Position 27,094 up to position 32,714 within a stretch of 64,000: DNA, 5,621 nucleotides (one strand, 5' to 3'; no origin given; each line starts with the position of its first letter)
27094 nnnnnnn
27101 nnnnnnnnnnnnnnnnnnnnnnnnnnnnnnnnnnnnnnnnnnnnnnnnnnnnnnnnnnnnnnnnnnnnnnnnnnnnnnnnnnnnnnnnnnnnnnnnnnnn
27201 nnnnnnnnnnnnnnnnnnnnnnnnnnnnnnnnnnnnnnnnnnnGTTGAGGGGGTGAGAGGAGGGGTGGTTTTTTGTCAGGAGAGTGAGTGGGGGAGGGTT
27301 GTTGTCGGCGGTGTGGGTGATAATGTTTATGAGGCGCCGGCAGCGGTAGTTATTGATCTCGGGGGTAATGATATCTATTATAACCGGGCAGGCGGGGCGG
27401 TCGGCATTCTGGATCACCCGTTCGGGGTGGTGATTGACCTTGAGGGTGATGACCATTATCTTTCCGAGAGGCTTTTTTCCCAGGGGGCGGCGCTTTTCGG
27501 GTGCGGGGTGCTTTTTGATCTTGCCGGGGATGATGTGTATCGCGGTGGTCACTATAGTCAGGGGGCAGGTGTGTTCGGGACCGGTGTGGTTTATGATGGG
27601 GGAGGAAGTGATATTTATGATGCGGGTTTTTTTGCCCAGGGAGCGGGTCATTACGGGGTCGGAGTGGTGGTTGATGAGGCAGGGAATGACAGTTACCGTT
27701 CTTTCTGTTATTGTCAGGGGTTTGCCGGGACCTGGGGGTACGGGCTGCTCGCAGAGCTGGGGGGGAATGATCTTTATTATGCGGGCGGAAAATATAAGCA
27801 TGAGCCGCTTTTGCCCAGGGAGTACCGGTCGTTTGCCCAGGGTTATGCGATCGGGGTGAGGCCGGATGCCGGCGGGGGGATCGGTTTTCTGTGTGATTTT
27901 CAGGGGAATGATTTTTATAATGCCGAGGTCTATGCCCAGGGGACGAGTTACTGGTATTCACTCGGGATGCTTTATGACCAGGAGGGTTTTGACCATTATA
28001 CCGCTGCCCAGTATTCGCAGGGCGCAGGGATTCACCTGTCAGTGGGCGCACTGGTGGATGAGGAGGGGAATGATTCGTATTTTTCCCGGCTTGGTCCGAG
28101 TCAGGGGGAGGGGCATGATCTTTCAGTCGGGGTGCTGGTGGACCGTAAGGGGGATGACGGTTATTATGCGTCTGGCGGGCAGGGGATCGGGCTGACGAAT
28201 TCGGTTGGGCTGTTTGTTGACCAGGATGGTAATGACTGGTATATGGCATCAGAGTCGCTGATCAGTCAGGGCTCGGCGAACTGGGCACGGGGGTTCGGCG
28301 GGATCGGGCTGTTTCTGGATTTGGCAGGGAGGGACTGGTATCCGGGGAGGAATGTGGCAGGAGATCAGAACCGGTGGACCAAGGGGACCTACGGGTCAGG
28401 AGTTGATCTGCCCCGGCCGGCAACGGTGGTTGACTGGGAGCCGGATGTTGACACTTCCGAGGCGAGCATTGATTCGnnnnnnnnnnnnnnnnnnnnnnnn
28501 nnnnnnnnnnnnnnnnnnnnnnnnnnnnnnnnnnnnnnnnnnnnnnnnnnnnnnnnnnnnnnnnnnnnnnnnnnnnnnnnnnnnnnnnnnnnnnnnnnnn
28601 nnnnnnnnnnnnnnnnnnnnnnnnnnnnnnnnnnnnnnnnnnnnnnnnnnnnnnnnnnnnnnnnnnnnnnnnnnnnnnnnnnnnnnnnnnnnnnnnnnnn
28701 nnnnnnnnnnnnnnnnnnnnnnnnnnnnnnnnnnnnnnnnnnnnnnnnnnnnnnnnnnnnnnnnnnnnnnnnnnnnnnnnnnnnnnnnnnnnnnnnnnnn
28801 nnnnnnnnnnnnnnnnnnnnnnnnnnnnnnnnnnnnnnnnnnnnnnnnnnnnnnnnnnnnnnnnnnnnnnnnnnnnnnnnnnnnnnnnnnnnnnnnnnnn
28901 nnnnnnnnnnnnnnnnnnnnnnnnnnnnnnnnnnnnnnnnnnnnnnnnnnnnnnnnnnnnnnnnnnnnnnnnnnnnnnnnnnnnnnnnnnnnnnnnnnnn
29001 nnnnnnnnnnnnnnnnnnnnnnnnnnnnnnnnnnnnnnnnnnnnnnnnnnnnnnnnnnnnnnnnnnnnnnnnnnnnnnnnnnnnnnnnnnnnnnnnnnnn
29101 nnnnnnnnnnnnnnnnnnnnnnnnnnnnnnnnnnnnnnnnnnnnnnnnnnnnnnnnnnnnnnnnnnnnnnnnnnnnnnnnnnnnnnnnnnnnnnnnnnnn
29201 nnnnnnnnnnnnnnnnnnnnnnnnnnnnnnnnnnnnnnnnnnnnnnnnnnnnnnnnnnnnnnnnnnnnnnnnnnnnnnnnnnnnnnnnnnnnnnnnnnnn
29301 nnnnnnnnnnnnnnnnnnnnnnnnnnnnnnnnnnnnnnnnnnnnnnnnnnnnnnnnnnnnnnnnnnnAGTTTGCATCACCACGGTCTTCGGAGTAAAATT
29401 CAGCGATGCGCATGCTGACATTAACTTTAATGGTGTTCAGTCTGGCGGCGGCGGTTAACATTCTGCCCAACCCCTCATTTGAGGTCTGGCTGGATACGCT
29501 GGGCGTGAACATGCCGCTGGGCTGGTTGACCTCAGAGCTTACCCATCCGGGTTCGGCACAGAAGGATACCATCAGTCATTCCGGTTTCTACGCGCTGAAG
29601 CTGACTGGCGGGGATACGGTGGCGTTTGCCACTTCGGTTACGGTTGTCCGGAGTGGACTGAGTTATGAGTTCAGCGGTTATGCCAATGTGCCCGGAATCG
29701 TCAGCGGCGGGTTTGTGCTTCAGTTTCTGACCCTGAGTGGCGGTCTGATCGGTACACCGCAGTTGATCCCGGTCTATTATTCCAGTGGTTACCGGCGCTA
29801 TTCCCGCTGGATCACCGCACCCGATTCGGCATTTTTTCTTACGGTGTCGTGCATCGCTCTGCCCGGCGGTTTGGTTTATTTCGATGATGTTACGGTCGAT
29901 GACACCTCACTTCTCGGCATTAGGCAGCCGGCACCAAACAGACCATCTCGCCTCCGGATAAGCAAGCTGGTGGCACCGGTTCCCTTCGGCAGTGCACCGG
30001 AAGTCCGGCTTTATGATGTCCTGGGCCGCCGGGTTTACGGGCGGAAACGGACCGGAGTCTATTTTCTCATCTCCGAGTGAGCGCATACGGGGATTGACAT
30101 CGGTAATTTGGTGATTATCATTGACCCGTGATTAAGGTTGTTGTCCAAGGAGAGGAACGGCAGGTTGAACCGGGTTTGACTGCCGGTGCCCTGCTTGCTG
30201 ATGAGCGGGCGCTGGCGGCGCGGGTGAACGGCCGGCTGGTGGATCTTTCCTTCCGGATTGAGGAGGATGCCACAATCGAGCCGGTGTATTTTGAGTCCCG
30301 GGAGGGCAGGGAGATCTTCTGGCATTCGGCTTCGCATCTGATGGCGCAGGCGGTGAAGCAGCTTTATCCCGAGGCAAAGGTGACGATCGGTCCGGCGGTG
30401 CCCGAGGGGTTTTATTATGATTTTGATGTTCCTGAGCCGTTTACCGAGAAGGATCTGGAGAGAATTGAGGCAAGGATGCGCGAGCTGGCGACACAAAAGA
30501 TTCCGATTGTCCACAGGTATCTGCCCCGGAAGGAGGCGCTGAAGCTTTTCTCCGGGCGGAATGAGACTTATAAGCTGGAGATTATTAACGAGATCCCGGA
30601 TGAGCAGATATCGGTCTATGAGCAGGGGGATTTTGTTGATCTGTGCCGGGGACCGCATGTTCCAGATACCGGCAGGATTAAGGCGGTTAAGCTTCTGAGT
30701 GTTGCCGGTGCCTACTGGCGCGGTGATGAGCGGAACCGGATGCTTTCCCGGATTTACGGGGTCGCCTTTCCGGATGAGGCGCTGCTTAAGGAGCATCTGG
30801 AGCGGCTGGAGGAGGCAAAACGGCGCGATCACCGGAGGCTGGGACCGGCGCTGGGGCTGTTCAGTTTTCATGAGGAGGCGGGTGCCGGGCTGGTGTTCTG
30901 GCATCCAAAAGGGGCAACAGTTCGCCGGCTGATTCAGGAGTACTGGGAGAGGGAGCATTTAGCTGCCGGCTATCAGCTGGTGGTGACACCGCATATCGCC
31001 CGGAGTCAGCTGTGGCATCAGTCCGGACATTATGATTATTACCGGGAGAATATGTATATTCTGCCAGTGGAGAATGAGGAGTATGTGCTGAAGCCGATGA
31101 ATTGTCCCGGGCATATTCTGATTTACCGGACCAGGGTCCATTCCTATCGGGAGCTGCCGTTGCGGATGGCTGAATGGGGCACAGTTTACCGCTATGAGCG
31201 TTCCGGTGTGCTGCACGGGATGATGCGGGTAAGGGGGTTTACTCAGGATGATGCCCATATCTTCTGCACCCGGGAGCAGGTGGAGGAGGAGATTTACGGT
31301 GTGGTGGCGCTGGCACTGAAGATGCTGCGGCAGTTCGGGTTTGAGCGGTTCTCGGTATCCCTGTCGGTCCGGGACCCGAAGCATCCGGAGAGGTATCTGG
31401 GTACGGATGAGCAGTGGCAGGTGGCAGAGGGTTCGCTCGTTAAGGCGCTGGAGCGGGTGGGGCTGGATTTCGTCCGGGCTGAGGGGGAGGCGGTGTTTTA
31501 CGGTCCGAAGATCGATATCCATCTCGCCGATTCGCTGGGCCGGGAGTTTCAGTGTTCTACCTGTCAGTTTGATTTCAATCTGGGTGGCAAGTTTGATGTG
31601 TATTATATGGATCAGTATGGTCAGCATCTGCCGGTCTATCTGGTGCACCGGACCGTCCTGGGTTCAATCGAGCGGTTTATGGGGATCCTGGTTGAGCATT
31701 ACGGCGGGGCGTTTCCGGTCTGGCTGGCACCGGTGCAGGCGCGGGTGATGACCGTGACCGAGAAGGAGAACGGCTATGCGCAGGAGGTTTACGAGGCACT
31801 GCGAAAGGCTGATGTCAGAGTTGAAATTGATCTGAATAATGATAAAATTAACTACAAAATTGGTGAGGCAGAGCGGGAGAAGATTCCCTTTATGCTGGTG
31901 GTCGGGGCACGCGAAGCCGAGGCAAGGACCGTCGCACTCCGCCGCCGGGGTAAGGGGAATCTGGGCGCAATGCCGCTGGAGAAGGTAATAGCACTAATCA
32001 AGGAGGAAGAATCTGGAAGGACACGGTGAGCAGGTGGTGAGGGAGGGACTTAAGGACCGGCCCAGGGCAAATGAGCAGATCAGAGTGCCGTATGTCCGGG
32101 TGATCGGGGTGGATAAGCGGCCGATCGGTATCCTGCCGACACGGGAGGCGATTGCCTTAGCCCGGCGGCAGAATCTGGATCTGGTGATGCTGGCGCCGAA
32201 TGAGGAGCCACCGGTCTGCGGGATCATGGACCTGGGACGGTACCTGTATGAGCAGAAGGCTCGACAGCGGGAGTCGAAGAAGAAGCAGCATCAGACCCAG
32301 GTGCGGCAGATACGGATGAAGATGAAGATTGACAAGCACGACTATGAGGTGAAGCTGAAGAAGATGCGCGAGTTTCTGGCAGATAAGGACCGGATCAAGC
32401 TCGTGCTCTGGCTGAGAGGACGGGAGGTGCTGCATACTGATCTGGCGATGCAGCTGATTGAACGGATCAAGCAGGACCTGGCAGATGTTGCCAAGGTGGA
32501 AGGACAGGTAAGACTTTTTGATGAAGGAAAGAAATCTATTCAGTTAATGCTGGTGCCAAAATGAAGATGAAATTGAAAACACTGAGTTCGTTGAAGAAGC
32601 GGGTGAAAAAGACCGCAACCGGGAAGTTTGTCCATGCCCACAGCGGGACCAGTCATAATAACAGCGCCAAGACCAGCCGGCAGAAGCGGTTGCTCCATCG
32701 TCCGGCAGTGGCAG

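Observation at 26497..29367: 956-aa protein with ~12 tandem 22-aa G(N/D)D-x-Y...QG-x-G repeats plus HEAT repeats, adjacent to an InhA-like M6 protease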

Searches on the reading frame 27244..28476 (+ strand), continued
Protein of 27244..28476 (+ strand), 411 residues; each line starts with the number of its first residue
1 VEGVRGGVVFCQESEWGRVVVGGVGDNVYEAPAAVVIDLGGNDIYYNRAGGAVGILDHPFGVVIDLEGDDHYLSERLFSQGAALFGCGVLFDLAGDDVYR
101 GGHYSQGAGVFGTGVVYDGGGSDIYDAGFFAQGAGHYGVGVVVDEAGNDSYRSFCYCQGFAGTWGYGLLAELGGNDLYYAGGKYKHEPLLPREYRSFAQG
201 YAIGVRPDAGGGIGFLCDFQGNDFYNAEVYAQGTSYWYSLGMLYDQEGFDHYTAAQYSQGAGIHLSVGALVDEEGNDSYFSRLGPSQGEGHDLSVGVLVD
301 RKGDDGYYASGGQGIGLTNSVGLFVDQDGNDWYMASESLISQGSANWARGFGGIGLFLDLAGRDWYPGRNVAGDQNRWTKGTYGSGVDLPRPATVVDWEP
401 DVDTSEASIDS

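Call 77: find_encoding_contigs(protein=P0419, flank=6000, max_places=1)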
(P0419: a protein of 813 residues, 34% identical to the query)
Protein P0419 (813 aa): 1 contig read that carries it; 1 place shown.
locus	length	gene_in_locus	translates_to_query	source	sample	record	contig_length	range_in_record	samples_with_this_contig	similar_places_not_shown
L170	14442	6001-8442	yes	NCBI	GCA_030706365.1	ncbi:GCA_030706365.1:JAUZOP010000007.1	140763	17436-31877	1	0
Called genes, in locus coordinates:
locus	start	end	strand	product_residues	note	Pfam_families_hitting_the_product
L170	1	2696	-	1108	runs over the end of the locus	PF13271:DUF4062, PF13401:AAA_22, PF13424:TPR_12, PF24885:TPR_NPHP3, PF13424:TPR_12, PF13374:TPR_10, PF13424:TPR_12, PF13424:TPR_12, +14 more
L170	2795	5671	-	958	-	PF05658:YadA_head (weak)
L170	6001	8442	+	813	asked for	PF13180:PDZ_2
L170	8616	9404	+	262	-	-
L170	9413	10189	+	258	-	-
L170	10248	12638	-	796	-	-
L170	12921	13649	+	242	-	PF04542:Sigma70_r2, PF08281:Sigma70_r4_2, PF04545:Sigma70_r4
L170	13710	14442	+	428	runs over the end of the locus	-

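Call 78: find_encoding_contigs(protein=P0397, flank=6000, max_places=1)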
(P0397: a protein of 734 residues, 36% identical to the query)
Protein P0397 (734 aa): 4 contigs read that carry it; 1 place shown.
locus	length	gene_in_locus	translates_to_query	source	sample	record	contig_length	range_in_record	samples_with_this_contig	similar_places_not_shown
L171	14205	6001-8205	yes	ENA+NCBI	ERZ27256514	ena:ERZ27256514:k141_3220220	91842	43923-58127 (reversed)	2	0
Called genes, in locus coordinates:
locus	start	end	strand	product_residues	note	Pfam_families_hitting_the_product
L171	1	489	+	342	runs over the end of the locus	PF02322:Cyt_bd_oxida_II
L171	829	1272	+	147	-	PF13115:YtkA (weak)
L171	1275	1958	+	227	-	PF13386:DsbD_2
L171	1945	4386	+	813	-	PF12156:ATPase-cat_bd, PF00403:HMA, PF00122:E1-E2_ATPase, PF00702:Hydrolase, PF08282:Hydrolase_3 (weak)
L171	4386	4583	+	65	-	PF03597:FixS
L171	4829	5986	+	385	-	-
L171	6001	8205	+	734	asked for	PF13180:PDZ_2, PF17820:PDZ_6 (weak)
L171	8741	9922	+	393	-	PF00890:FAD_binding_2, PF01134:GIDA (faint), PF01266:DAO (weak), PF03486:HI0933_like, PF07992:Pyr_redox_2 (faint), PF12831:FAD_oxidored (weak), PF13450:NAD_binding_8 (weak), PF22780:HI0933_like_1st, +1 more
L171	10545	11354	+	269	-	PF00072:Response_reg, PF00165:HTH_AraC (weak), PF12833:HTH_18, PF00165:HTH_AraC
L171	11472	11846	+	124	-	PF01346:FKBP_N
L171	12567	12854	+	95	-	-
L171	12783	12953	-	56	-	-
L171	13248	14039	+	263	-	PF08241:Methyltransf_11, PF03269:DUF268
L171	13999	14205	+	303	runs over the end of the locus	PF13489:Methyltransf_23, PF08241:Methyltransf_11 (weak)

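Call 79: find_encoding_contigs(protein=P0445, flank=6000, max_places=1)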
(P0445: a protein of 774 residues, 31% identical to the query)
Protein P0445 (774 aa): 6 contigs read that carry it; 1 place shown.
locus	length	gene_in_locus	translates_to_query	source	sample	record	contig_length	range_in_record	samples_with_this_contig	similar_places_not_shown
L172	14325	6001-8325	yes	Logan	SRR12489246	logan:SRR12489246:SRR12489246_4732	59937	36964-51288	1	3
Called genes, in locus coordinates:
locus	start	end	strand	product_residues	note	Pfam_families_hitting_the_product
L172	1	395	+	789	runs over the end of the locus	PF00662:Proton_antipo_N, PF00361:Proton_antipo_M, PF13244:MbhD, PF20501:MbhE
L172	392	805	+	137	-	PF04039:MnhB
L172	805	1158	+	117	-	PF00420:Oxidored_q2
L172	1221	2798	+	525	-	PF00361:Proton_antipo_M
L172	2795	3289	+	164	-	PF01899:MNHE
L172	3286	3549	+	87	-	PF04066:MrpF_PhaF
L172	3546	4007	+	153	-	PF03334:PhaG_MnhG_YufB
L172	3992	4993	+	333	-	PF01118:Semialdhyde_dh, PF02774:Semialdhyde_dhC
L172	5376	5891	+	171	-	PF00226:DnaJ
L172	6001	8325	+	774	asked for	PF13180:PDZ_2 (faint), PF17820:PDZ_6 (weak)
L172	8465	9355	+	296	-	PF00582:Usp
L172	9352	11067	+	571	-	PF00999:Na_H_Exchanger, PF00359:PTS_EIIA_2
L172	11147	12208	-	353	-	PF02746:MR_MLE_N, PF13378:MR_MLE_C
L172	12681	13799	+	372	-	PF08545:ACP_syn_III (weak), PF08541:ACP_syn_III_C (weak)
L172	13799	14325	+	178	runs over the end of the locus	PF04191:PEMT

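Call 80: search_protein_families(library=pfam, proteins=[P0467, P0451, P0438, P0448, P0414, P0457, P0421], max_evalue=0.001)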
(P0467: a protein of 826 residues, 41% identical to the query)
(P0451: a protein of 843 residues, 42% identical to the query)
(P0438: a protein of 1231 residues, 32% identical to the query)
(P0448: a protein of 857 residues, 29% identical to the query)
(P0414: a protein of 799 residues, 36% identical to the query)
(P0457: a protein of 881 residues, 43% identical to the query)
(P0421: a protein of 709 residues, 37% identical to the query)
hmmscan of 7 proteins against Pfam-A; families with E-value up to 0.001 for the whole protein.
P0467 (826 aa): 2 families
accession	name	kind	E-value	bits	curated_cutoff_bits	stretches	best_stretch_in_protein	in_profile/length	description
PF13616.12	Rotamase_3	-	6.2e-13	49.8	22.5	1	716-824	12-112/116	PPIC-type PPIASE domain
PF00639.27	Rotamase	-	8.8e-05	23.9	21.7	1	724-824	1-95/97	PPIC-type PPIASE domain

P0451 (843 aa): 2 families
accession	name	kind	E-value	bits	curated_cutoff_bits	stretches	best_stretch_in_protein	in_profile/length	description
PF13616.12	Rotamase_3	-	1.1e-09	39.3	22.5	1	731-840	12-111/116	PPIC-type PPIASE domain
PF00639.27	Rotamase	-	2.3e-05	25.7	21.7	1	739-841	1-95/97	PPIC-type PPIASE domain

P0438 (1231 aa): 5 families
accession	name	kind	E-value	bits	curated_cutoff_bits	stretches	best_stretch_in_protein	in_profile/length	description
PF13180.12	PDZ_2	-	1.1e-23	83.7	27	2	43-117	3-76/80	PDZ domain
PF17820.7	PDZ_6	-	6.9e-14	51.8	27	2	212-247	3-37/54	PDZ domain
PF00595.29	PDZ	-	2.6e-10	41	23.2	1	34-107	3-79/81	PDZ domain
PF11356.14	T2SSC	-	2e-05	24.9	27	1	1014-1081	68-133/141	Type II secretion system protein C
PF04495.20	GRASP55_65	-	8.3e-05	23.4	27.7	0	53-99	43-90/138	GRASP55/65 PDZ-like domain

P0448 (857 aa): 0 families

P0414 (799 aa): 2 families
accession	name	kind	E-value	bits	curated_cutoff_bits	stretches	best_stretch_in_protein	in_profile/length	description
PF17820.7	PDZ_6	-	0.00011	22.3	27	1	94-130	5-40/54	PDZ domain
PF13180.12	PDZ_2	-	0.00058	20.5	27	0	89-159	14-79/80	PDZ domain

P0457 (881 aa): 2 families
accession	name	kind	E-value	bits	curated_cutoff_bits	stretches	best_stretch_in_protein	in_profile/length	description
PF13646.12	HEAT_2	-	2.9e-05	24.7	27.7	1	761-815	2-56/88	HEAT repeats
PF02985.28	HEAT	-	0.00038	20.9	23.5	0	761-784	3-26/31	HEAT repeat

P0421 (709 aa): 0 families
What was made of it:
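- A C-terminal parvulin domain replaces HEAT in P0467 and P0451 (call 80).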

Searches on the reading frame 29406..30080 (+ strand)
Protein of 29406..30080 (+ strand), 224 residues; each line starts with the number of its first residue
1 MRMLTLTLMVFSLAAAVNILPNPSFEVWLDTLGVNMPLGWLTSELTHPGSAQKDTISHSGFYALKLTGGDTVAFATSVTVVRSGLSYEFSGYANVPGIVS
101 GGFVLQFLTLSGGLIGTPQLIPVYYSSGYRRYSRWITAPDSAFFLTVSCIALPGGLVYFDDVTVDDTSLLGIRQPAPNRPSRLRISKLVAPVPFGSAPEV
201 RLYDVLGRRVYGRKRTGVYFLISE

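Call 3: search_protein_families(library=pfam, proteins=[window:29406-30080:+], max_evalue=0.01)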
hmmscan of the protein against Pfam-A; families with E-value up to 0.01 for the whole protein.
window:29406-30080:+ (224 aa): 0 families

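Call 4: search_protein_families(library=ncbifam, proteins=[window:29406-30080:+], max_evalue=0.01)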
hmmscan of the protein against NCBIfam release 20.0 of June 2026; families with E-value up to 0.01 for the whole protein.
window:29406-30080:+ (224 aa): 1 family
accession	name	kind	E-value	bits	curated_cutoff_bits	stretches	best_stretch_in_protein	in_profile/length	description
NF033675.1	NTTRR-F1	subfamily_domain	0.0025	18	70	0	54-90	28-64/155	NTTRR-F1 domain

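Call 30: search_protein_families(library=ncbifam, proteins=[window:29406-30080:+], max_evalue=10)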
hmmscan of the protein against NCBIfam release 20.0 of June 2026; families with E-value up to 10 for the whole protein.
window:29406-30080:+ (224 aa): 1 family
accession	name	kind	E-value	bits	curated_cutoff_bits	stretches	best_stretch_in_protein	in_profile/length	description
NF033675.1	NTTRR-F1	subfamily_domain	0.0025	18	70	1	54-90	28-64/155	NTTRR-F1 domain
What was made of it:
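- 29406..30080 (+): Downstream 224-aa exported protein of unknown family, conserved only in the closest clade. No family hit (calls 3, 4, 30).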

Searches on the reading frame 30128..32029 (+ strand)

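Call 3: search_protein_families(library=pfam, proteins=[window:30128-32029:+], max_evalue=0.01)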
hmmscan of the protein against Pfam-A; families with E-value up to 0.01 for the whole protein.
window:30128-32029:+ (633 aa): 4 families
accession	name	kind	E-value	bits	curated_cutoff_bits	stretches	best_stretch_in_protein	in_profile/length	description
PF00587.30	tRNA-synt_2b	-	2.2e-45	155.4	29.3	1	315-525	6-179/179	tRNA synthetase class II core domain (G, H, P, S and T)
PF03129.25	HGTP_anticodon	-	7e-23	81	21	1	537-626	1-93/94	Anticodon binding domain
PF07973.19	tRNA_SAD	-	6e-17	61.8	24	1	161-210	1-44/44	Threonyl and Alanyl tRNA synthetase second additional domain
PF02824.27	TGS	-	0.001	19.5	22.2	1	26-51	32-57/60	TGS domain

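Call 4: search_protein_families(library=ncbifam, proteins=[window:30128-32029:+], max_evalue=0.01)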
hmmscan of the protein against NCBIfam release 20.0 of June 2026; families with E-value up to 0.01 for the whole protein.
window:30128-32029:+ (633 aa): 19 families
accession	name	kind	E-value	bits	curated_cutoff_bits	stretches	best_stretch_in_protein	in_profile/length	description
TIGR00418.1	thrS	equivalog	3.5e-211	703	383.65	1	65-627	1-564/565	threonine--tRNA ligase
NF003068.0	PRK03991.1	equivalog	3.8e-63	213.8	484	1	221-630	185-594/613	threonine--tRNA ligase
NF008979.1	PRK12325.1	exception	2.5e-23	82.6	550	2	250-403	34-188/437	proline--tRNA ligase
TIGR00408.1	proS_fam_I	equivalog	2.2e-22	79.7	437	2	471-626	216-379/475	proline--tRNA ligase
NF006625.0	PRK09194.1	equivalog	9.6e-22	77.6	558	2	250-396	34-180/559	proline--tRNA ligase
TIGR00442.1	hisS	equivalog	2.8e-20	72.7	286.75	2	258-415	9-162/406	histidine--tRNA ligase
TIGR00409.1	proS_fam_II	equivalog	4.4e-16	58.9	306.7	2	250-394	34-178/568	proline--tRNA ligase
NF011500.0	PRK14938.1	equivalog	6.5e-14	51.7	362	1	528-628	267-367/387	Ser-tRNA(Thr) hydrolase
TIGR00389.1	glyS_dimeric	equivalog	8.2e-13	47.7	243.3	1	529-627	465-564/565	glycine--tRNA ligase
NF003211.1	PRK04173.1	equivalog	9.1e-13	47.9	312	1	318-413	162-257/454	glycine--tRNA ligase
NF040865.1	a_tRNA_ed_AlaXM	equivalog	1.5e-09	38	300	1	65-193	97-220/234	alanyl-tRNA editing protein AlaXM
TIGR00344.1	alaS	equivalog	1.9e-09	36.3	457.05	1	64-195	555-681/847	alanine--tRNA ligase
TIGR00414.1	serS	equivalog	2.8e-07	29.9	301.65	1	224-402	131-313/418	serine--tRNA ligase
NF002436.0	PRK01584.1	equivalog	5.1e-07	28.6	529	1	65-188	456-574/595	alanine--tRNA ligase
TIGR00443.1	hisZ_biosyn_reg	equivalog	3.9e-06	26.2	271.65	1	259-413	4-150/314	ATP phosphoribosyltransferase regulatory subunit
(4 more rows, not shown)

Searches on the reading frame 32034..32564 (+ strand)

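Call 3: search_protein_families(library=pfam, proteins=[window:32034-32564:+], max_evalue=0.01)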
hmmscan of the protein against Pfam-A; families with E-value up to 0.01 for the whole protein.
window:32034-32564:+ (176 aa): 2 families
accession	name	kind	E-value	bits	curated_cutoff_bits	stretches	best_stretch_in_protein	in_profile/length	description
PF05198.21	IF3_N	-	1.7e-25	89.4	26.9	1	13-80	2-69/70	Translation initiation factor IF-3, N-terminal domain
PF00707.27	IF3_C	-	1.1e-23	83.4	34.8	1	89-175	2-85/86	Translation initiation factor IF-3, C-terminal domain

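Call 4: search_protein_families(library=ncbifam, proteins=[window:32034-32564:+], max_evalue=0.01)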
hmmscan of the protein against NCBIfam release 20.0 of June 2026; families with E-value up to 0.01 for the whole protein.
window:32034-32564:+ (176 aa): 1 family
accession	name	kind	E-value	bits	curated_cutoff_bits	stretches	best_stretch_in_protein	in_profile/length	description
TIGR00168.2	infC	equivalog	2.1e-53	180.6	60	1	8-176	3-168/170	translation initiation factor IF-3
